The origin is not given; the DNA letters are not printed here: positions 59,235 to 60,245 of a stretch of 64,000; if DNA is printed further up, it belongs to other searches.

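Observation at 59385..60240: Orphan subtelomeric GNAT acetyltransferase (YIR042C) with tandem GATAA-repeat, NCR-style promoter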

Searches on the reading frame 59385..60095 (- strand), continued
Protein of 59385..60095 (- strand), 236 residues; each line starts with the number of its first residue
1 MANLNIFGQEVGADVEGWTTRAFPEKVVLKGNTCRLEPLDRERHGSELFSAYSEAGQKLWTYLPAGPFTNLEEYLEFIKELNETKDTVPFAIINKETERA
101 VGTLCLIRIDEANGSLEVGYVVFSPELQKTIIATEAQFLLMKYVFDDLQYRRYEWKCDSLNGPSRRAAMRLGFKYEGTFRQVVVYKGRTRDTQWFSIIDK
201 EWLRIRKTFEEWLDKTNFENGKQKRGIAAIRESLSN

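Call 47: find_homologous_proteins(query=A2, max_evalue=1e-20)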
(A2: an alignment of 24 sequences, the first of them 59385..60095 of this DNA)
Query A2 (24 sequences) (236 aa, profile of the alignment): 6864 proteins with E <= 1e-20 among 8000 candidates; the best 120 are listed.
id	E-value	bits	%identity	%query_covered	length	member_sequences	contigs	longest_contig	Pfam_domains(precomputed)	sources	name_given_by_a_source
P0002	1.1e-122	426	89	100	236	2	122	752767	PF13302.14,PF00583.32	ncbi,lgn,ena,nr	ncbi:CPA_1a_G0031610.mRNA.1.CDS.1 [Saccharomyces cerevisiae]|nr:AMP_1a_G0031320.mRNA.1.CDS.1 [Saccha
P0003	5.8e-122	424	87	100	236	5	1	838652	PF13302.14,PF00583.32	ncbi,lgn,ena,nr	ncbi:hypothetical protein N7582_002861 [Saccharomyces uvarum]|nr:hypothetical protein N7582_002861 [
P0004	1.1e-121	423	87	100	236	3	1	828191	PF13302.14,PF00583.32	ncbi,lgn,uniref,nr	ncbi:hypothetical protein SUVC_08G4170 [Saccharomyces uvarum]|uniref:N-acetyltransferase domain-cont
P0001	1.2e-121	423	99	100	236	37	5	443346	PF13302.14,PF00583.32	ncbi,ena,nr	ncbi:BAQ_1a_G0027610.mRNA.1.CDS.1 [Saccharomyces cerevisiae]|nr:hypothetical protein H749_YJM195I001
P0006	1.3e-121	423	87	99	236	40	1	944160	PF13420.14,PF13302.14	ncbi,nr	ncbi:BAP_1a_G0043660.mRNA.1.CDS.1 [Saccharomyces cerevisiae]|nr:BAP_1a_G0043660.mRNA.1.CDS.1 [Saccha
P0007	3.5e-120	418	82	99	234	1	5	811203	PF13302.14,PF00583.32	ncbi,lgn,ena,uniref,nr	ncbi:hypothetical protein SMKI_09G0020 [Saccharomyces mikatae IFO 1815]|uniref:N-acetyltransferase d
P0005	6.1e-119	414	86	100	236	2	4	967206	PF13302.14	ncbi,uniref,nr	ncbi:hypothetical protein SUVZ_05G2720 [Saccharomyces uvarum]|uniref:N-acetyltransferase domain-cont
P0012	3.5e-117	408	55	97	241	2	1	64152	PF13420.14,PF13302.14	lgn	-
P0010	5.1e-117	407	58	100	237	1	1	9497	PF13302.14,PF00583.32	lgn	-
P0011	8.2e-117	407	57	99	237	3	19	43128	PF13420.14,PF13302.14,PF00583.32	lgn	-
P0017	1.1e-116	406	55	98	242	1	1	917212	PF13420.14,PF13302.14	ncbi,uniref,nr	ncbi:hypothetical protein HG536_0G00130 [Torulaspora globosa]|uniref:N-acetyltransferase domain-cont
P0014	1.2e-116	406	55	100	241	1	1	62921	PF13420.14,PF13302.14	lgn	-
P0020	1.0e-115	403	55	99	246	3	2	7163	PF13302.14,PF00583.32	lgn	-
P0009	2.1e-114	399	59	96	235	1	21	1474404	PF13302.14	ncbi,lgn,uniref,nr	ncbi:hypothetical protein ZYGR_0AK07710 [Zygosaccharomyces rouxii]|uniref:N-acetyltransferase domain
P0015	3.5e-114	398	59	96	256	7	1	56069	PF13302.14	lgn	-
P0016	4.5e-114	398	55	97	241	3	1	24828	PF13420.14,PF13302.14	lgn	-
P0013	8.8e-114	397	58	99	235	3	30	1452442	PF13302.14,PF00583.32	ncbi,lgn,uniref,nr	ncbi:hypothetical protein ZYGR_0N07700 [Zygosaccharomyces rouxii]|uniref:N-acetyltransferase domain-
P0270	1.2e-113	396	53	98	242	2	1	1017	PF13420.14,PF13302.14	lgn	-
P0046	1.5e-113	396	54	99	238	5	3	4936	PF13302.14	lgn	-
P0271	3.1e-113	395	53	97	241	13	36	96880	PF13420.14,PF13302.14,PF00583.32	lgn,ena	-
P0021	8.6e-113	394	54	99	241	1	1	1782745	PF13302.14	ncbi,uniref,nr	ncbi:LANO_0G16644g1_1 [Lachancea nothofagi CBS 11611]|uniref:LANO_0G16644g1_1 n=1 Tax=Lachancea noth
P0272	2.0e-112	392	55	98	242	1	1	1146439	PF13420.14,PF13302.14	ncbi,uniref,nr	ncbi:hypothetical protein HG537_0D06540 [Torulaspora globosa]|uniref:N-acetyltransferase domain-cont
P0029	2.9e-112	392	54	99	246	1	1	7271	PF13302.14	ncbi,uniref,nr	ncbi:LAQU0S45e00100g1_1 [Lachancea quebecensis]|uniref:LAQU0S45e00100g1_1 n=1 Tax=Lachancea quebecen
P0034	6.6e-112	391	55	97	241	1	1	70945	PF13420.14,PF13302.14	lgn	-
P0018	5.6e-111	388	55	99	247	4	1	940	PF13302.14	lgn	-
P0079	5.2e-110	385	52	100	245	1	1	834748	PF13420.14,PF13302.14,PF00583.32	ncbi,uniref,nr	ncbi:LADA_0A00188g1_1 [Lachancea dasiensis]|uniref:LADA_0A00188g1_1 n=1 Tax=Lachancea dasiensis TaxI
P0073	2.6e-109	382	51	100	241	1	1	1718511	PF13302.14,PF00583.32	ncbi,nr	ncbi:LAFA_0D07954g1_1 [Lachancea sp. 'fantastica']|nr:LAFA_0D07954g1_1 [Lachancea sp. 'fantastica']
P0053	4.2e-108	378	53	100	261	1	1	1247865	PF13302.14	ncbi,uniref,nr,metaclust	ncbi:LADA_0D13146g1_1 [Lachancea dasiensis]|uniref:LADA_0D13146g1_1 n=1 Tax=Lachancea dasiensis TaxI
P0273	2.6e-104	366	52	99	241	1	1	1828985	PF13302.14,PF00583.32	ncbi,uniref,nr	ncbi:GNAT family N-acetyltransferase LALA0_S01e08944g [Lachancea lanzarotensis]|uniref:LALA0S01e0894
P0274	1.3e-102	360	56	99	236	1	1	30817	PF13302.14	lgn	-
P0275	2.1e-102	360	54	95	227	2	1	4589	PF13302.14,PF00583.32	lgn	-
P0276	8.3e-102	358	53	99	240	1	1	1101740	PF13302.14,PF00583.32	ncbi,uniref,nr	ncbi:LANO_0D11188g1_1 [Lachancea nothofagi CBS 11611]|uniref:LANO_0D11188g1_1 n=1 Tax=Lachancea noth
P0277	4.1e-100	352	55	97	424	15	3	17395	PF13302.14,PF13508.14,PF00583.32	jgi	jgi:RimJ/RimL family protein N-acetyltransferase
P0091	1.1e-99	351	53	99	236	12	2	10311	PF13302.14,PF00583.32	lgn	-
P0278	1.8e-99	350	53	98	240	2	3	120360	PF13302.14,PF00583.32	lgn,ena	-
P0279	2.7e-99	349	53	97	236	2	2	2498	PF13302.14,PF00583.32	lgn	-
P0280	2.7e-99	349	53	99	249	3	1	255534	PF13302.14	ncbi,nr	nr:GNAT family protein [Paraburkholderia kururiensis]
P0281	3.6e-99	349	52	98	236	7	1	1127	PF13302.14,PF00583.32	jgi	jgi:RimJ/RimL family protein N-acetyltransferase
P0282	3.8e-99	349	54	99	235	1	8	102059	PF13302.14,PF00583.32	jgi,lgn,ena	jgi:RimJ/RimL family protein N-acetyltransferase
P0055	3.9e-99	349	55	97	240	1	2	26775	PF13302.14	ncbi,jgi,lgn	jgi:RimJ/RimL family protein N-acetyltransferase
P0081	7.1e-99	348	56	97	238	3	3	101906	PF13302.14,PF00583.32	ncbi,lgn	-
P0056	9.5e-99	348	55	96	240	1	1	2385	PF13302.14,PF00583.32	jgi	jgi:RimJ/RimL family protein N-acetyltransferase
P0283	1.0e-98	348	52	96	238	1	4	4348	PF13302.14,PF00583.32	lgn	-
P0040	1.4e-98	347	55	97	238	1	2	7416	PF13302.14,PF00583.32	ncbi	ncbi:MAG: GNAT family protein [Collimonas sp.]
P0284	1.7e-98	347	53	98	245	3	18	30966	PF13302.14,PF00583.32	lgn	-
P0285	1.7e-98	347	53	97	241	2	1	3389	PF13302.14,PF00583.32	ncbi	-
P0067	2.3e-98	346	53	98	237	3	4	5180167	PF13302.14,PF00583.32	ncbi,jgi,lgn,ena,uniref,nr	ncbi:acetyltransferase [Serratia sp. Leaf50]|uniref:GNAT family N-acetyltransferase n=1 Tax=Rouxiell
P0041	2.6e-98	346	53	99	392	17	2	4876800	PF13673.14,PF13420.14,PF13302.14,PF13508.14,PF00583.32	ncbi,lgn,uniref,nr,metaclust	ncbi:ribosomal-protein-L7/L12-serine acetyltransferase [Cedecea davisae]|uniref:Acetyltransferase, G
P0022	3.1e-98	346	55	98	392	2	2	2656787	PF13673.14,PF13420.14,PF13302.14,PF13508.14,PF00583.32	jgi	jgi:RimJ/RimL family protein N-acetyltransferase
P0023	3.1e-98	346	55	98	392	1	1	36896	PF13673.14,PF13420.14,PF13302.14,PF13508.14,PF00583.32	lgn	-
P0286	3.2e-98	346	51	99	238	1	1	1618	PF13420.14,PF13302.14,PF00583.32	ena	-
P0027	3.6e-98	346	55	98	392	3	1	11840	PF13673.14,PF13302.14,PF13508.14,PF00583.32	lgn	-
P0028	4.1e-98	346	52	98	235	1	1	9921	PF13302.14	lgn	-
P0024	5.4e-98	345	55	98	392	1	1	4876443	PF13673.14,PF13420.14,PF13302.14,PF13508.14,PF00583.32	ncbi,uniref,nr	ncbi:GCN5 family acetyltransferase [Cedecea neteri]|uniref:GCN5 family acetyltransferase n=1 Tax=Ced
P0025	5.4e-98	345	55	98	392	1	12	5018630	PF13673.14,PF13302.14,PF13508.14,PF00583.32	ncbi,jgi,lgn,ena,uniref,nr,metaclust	ncbi:GNAT family N-acetyltransferase [Cedecea sp. P7760]|jgi:RimJ/RimL family protein N-acetyltransf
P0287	6.1e-98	345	52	98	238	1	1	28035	PF13420.14,PF13302.14,PF00583.32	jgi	jgi:RimJ/RimL family protein N-acetyltransferase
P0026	7.3e-98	345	55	99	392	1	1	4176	PF13673.14,PF13302.14,PF13508.14,PF00583.32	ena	-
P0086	7.9e-98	345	53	98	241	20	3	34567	PF13302.14,PF00583.32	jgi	jgi:RimJ/RimL family protein N-acetyltransferase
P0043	8.4e-98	345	54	99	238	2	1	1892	PF13302.14,PF00583.32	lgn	-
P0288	9.3e-98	344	49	100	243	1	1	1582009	PF13420.14,PF13302.14,PF00583.32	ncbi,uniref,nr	ncbi:LADA_0G01266g1_1 [Lachancea dasiensis]|uniref:LADA_0G01266g1_1 n=1 Tax=Lachancea dasiensis TaxI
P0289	1.0e-97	344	53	97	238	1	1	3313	PF13302.14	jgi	jgi:RimJ/RimL family protein N-acetyltransferase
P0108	1.2e-97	344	52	99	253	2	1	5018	PF13302.14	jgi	jgi:RimJ/RimL family protein N-acetyltransferase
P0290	1.2e-97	344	54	99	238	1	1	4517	PF13302.14,PF00583.32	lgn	-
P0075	1.2e-97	344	53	98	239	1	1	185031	PF13302.14,PF00583.32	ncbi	-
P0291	1.6e-97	344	52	96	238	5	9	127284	PF13302.14,PF00583.32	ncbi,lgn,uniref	ncbi:GNAT family N-acetyltransferase [Trinickia sp.]|uniref:GNAT family N-acetyltransferase n=1 Tax=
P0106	1.8e-97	343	53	98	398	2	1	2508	PF13673.14,PF13302.14,PF13508.14,PF00583.32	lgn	-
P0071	2.0e-97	343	54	97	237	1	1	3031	PF13302.14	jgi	jgi:RimJ/RimL family protein N-acetyltransferase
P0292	2.1e-97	343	51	99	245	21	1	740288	PF13302.14,PF00583.32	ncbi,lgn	ncbi:GNAT family protein [Dryocola clanedunensis]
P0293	2.1e-97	343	54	97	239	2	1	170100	PF13302.14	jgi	jgi:RimJ/RimL family protein N-acetyltransferase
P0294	2.1e-97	343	52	99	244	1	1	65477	PF13302.14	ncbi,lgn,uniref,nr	ncbi:GNAT family N-acetyltransferase [Pseudarthrobacter sp. NamE5]|uniref:GNAT family N-acetyltransf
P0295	2.5e-97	343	52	100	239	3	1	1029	PF13302.14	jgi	-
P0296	2.5e-97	343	51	97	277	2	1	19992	PF13302.14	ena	-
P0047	3.0e-97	343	54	97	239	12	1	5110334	PF13302.14,PF00583.32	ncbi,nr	ncbi:RimJ/RimL family protein N-acetyltransferase [Arthrobacter globiformis]|nr:RimJ/RimL family pro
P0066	3.0e-97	343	54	98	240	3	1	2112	PF13302.14,PF00583.32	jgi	jgi:RimJ/RimL family protein N-acetyltransferase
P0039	3.1e-97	343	56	98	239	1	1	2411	PF13302.14,PF00583.32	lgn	-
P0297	3.4e-97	343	50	98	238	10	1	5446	PF13302.14,PF00583.32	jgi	jgi:RimJ/RimL family protein N-acetyltransferase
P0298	3.6e-97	342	51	98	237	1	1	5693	PF13302.14,PF00583.32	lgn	-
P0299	3.8e-97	342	53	98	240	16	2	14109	PF13302.14,PF00583.32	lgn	-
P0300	3.9e-97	342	51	100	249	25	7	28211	PF13302.14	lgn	-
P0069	3.9e-97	342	54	97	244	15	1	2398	PF13302.14,PF00583.32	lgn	-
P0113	4.3e-97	342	53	96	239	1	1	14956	PF13302.14,PF00583.32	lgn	-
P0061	4.3e-97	342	54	98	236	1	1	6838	PF13302.14,PF00583.32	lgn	-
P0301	4.7e-97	342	51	97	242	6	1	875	PF13302.14,PF00583.32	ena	-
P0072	4.8e-97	342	55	96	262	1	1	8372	PF13302.14,PF00583.32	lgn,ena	-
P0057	4.9e-97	342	56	97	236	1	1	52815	PF13302.14,PF00583.32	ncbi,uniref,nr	ncbi:GNAT family N-acetyltransferase [Trinickia terrae]|uniref:GNAT family N-acetyltransferase n=1 T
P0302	5.0e-97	342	53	97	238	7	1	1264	PF13302.14,PF00583.32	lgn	-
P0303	5.3e-97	342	54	97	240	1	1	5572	PF13302.14,PF00583.32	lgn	-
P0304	5.9e-97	342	50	97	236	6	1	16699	PF13302.14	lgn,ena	-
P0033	6.3e-97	342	55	98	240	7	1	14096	PF13302.14,PF00583.32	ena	-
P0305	6.8e-97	342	54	98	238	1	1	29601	PF13302.14,PF00583.32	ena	-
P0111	7.0e-97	342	52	99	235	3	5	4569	PF13302.14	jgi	jgi:RimJ/RimL family protein N-acetyltransferase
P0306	7.1e-97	342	53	98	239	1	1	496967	PF13302.14,PF00583.32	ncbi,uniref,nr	ncbi:GNAT family N-acetyltransferase [Trinickia fusca]|uniref:N-acetyltransferase n=1 Tax=Trinickia 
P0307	7.6e-97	341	51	99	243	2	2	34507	PF13302.14,PF00583.32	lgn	-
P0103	8.1e-97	341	53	98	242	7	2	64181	PF13302.14,PF00583.32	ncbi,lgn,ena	-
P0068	8.3e-97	341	54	100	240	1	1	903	PF13302.14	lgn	-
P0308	9.1e-97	341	53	98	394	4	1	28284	PF13673.14,PF13302.14,PF13508.14,PF00583.32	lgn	-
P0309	9.8e-97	341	53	96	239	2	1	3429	PF13302.14,PF00583.32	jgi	jgi:RimJ/RimL family protein N-acetyltransferase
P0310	1.0e-96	341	51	99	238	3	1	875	PF13302.14,PF00583.32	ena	-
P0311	1.1e-96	341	51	97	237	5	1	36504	PF13302.14,PF00583.32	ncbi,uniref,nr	ncbi:GNAT family N-acetyltransferase [Acinetobacter nectaris]|uniref:GNAT family N-acetyltransferase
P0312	1.2e-96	341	53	96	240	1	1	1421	PF13302.14,PF00583.32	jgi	jgi:RimJ/RimL family protein N-acetyltransferase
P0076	1.2e-96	341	55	98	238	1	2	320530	PF13302.14,PF00583.32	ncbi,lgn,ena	-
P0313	1.2e-96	341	52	98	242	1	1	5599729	PF13302.14,PF00583.32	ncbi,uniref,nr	ncbi:acetyltransferase family protein [Collimonas fungivorans]|uniref:Acetyltransferase family prote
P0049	1.3e-96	341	55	98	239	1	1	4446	PF13302.14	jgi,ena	-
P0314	1.3e-96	341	54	98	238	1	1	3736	PF13302.14,PF00583.32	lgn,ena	-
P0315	1.4e-96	341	51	99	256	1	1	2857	PF13302.14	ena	-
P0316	1.5e-96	341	51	98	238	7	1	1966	PF13302.14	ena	-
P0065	1.7e-96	340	54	97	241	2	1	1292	PF13302.14,PF00583.32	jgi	jgi:RimJ/RimL family protein N-acetyltransferase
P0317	1.7e-96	340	53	100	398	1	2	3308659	PF13302.14,PF13508.14,PF08445.17,PF00583.32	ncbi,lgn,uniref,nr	ncbi:GNAT family N-acetyltransferase [Burkholderia ubonensis]|uniref:GNAT family N-acetyltransferase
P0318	1.9e-96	340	55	96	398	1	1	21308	PF13420.14,PF13302.14,PF13508.14,PF00583.32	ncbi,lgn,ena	-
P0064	1.9e-96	340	52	100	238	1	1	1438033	PF13302.14,PF00583.32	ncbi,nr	ncbi:GCN5-related N-acetyltransferase (plasmid) [Caballeronia cordobensis]|nr:GCN5-related N-acetylt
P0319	2.0e-96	340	51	97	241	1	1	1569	PF13302.14,PF00583.32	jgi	jgi:RimJ/RimL family protein N-acetyltransferase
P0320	2.1e-96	340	52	99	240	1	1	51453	PF13302.14,PF00583.32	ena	-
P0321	2.1e-96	340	52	98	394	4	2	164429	PF13673.14,PF13302.14,PF13508.14,PF00583.32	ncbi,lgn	-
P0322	2.1e-96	340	53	97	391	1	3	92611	PF13302.14,PF13508.14,PF00583.32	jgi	jgi:RimJ/RimL family protein N-acetyltransferase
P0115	2.3e-96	340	55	99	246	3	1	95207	PF13302.14,PF00583.32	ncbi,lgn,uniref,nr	ncbi:GNAT family N-acetyltransferase [Streptomyces sp. YC504]|uniref:GNAT family N-acetyltransferase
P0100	2.3e-96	340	51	100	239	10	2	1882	PF13302.14,PF00583.32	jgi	jgi:RimJ/RimL family protein N-acetyltransferase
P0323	2.4e-96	340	53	97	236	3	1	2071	PF13302.14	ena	-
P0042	2.4e-96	340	53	99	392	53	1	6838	PF13673.14,PF13420.14,PF13302.14,PF13508.14,PF00583.32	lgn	-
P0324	2.5e-96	340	53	98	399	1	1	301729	PF13673.14,PF13302.14,PF13508.14,PF08445.17,PF00583.32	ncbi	ncbi:GNAT family N-acetyltransferase [Burkholderia sp. MR1-5-21]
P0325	2.5e-96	340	51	97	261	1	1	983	PF13302.14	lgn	-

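Call 54: find_related_loci(query=A3, collection=genome_contigs, flank=5000)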
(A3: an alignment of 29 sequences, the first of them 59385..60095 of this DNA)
Query A3 (236 aa) in genome_contigs; peptide patterns used: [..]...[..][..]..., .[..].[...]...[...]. (x = any residue, [..] = any of these).
600 stretches matched a pattern (row limit reached: there are more); 599 encode a relative of the query (tblastn E <= 1e-3); the best 80 are kept; 80 distinct loci.
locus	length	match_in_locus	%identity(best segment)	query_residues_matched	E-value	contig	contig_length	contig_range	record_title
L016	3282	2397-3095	55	1-231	8e-89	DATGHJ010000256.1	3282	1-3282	MAG TPA_asm: Trinickia sp. isolate SMAG_U9778 k141_797344, whole genome shotgun sequence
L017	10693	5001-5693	55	5-233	5e-87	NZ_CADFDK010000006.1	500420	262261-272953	Burkholderia seminalis DSM 23518 strain LMG 24067, whole genome shotgun sequence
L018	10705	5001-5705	53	4-236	2e-86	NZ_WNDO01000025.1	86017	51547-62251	MAG: Luteibacter sp. isolate cluster_DBSCAN_round1_2 GAK28_25, whole genome shotgun sequence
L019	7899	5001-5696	56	3-232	1e-85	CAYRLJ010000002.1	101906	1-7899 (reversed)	MAG TPA_asm: uncultured Burkholderia sp. isolate SRP272529_co1_162 genome assembly, contig: NODE_154_length_101906_cov_1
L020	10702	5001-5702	52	5-236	1e-85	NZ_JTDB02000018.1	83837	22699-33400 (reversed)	Paraburkholderia sacchari strain LMG 19450 ctg_11, whole genome shotgun sequence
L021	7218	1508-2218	52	2-236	4e-85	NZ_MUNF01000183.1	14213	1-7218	Streptomyces murinus strain NRRL B-2286 NRRL_B-2286_contig_183, whole genome shotgun sequence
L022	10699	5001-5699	54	1-231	4e-85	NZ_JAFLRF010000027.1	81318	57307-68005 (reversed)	Trinickia mobilis strain DHG64 scaffold27, whole genome shotgun sequence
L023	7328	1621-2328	53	1-234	1e-84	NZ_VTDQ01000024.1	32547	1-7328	Acinetobacter pollinis strain SCC477 flattened_line_46, whole genome shotgun sequence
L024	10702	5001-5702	52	2-233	6e-85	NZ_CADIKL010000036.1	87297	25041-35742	Paraburkholderia caffeinitolerans strain LMG 28688 isolate LMG 28688, whole genome shotgun sequence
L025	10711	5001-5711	52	2-236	2e-84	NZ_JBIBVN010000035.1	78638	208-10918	Streptomyces sp. NPDC015032 NPDC015032_285_G9.ctg-0035, whole genome shotgun sequence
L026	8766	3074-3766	52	5-233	6e-84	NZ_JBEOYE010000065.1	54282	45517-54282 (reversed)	Streptomyces sp. NPDC001941 NPDC001941_79_F1.ctg-0065, whole genome shotgun sequence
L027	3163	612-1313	54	3-234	6e-85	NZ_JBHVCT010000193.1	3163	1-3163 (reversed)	Streptomyces sp. NPDC057428 NPDC057428_T21_D11.ctg-0193, whole genome shotgun sequence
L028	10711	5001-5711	52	2-236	2e-83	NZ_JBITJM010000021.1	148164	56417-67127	Streptomyces sp. NPDC050161 NPDC050161_53_B6.ctg-0021, whole genome shotgun sequence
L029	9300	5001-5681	56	4-228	6e-83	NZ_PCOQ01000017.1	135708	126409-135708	Achromobacter sp. MYb9 MYb9_contig000017, whole genome shotgun sequence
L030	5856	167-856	56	5-232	1e-82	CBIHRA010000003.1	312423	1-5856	MAG TPA_asm: uncultured Burkholderiaceae bacterium isolate SRR18156191_maxbin2_2 genome assembly, contig: ERZ27336852.8,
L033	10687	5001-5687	55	4-230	4e-82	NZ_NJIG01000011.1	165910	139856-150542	Achromobacter marplatensis strain B2 Scaffold11_1, whole genome shotgun sequence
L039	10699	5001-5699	51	2-232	1e-80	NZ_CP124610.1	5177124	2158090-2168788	Bordetella bronchiseptica strain M2020-2 chromosome, complete genome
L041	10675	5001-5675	55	4-226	8e-81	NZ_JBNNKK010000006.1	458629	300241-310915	Achromobacter kerstersii strain NPDC054935 NPDC054935_338_E5.ctg-0006, whole genome shotgun sequence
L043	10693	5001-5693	51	3-231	1e-80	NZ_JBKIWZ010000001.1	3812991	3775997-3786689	Pantoea sp. NSTU24 contig_1, whole genome shotgun sequence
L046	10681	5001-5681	55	4-228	5e-80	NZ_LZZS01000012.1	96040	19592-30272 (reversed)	Achromobacter sp. UMC46 AC46_contig000012, whole genome shotgun sequence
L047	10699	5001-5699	50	2-232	3e-79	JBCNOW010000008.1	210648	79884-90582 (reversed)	MAG: Enterobacterales bacterium isolate SMAGNO137 Contig8, whole genome shotgun sequence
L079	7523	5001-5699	47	4-234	5e-73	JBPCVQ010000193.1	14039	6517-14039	MAG: Geminicoccaceae bacterium isolate MAG_seacave_72 S1Ck127_3385364, whole genome shotgun sequence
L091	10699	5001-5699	47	4-235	6e-72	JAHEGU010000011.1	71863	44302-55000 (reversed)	MAG: Gammaproteobacteria bacterium isolate Ww423 NODE_244_length_71863_cov_4.422472, whole genome shotgun sequence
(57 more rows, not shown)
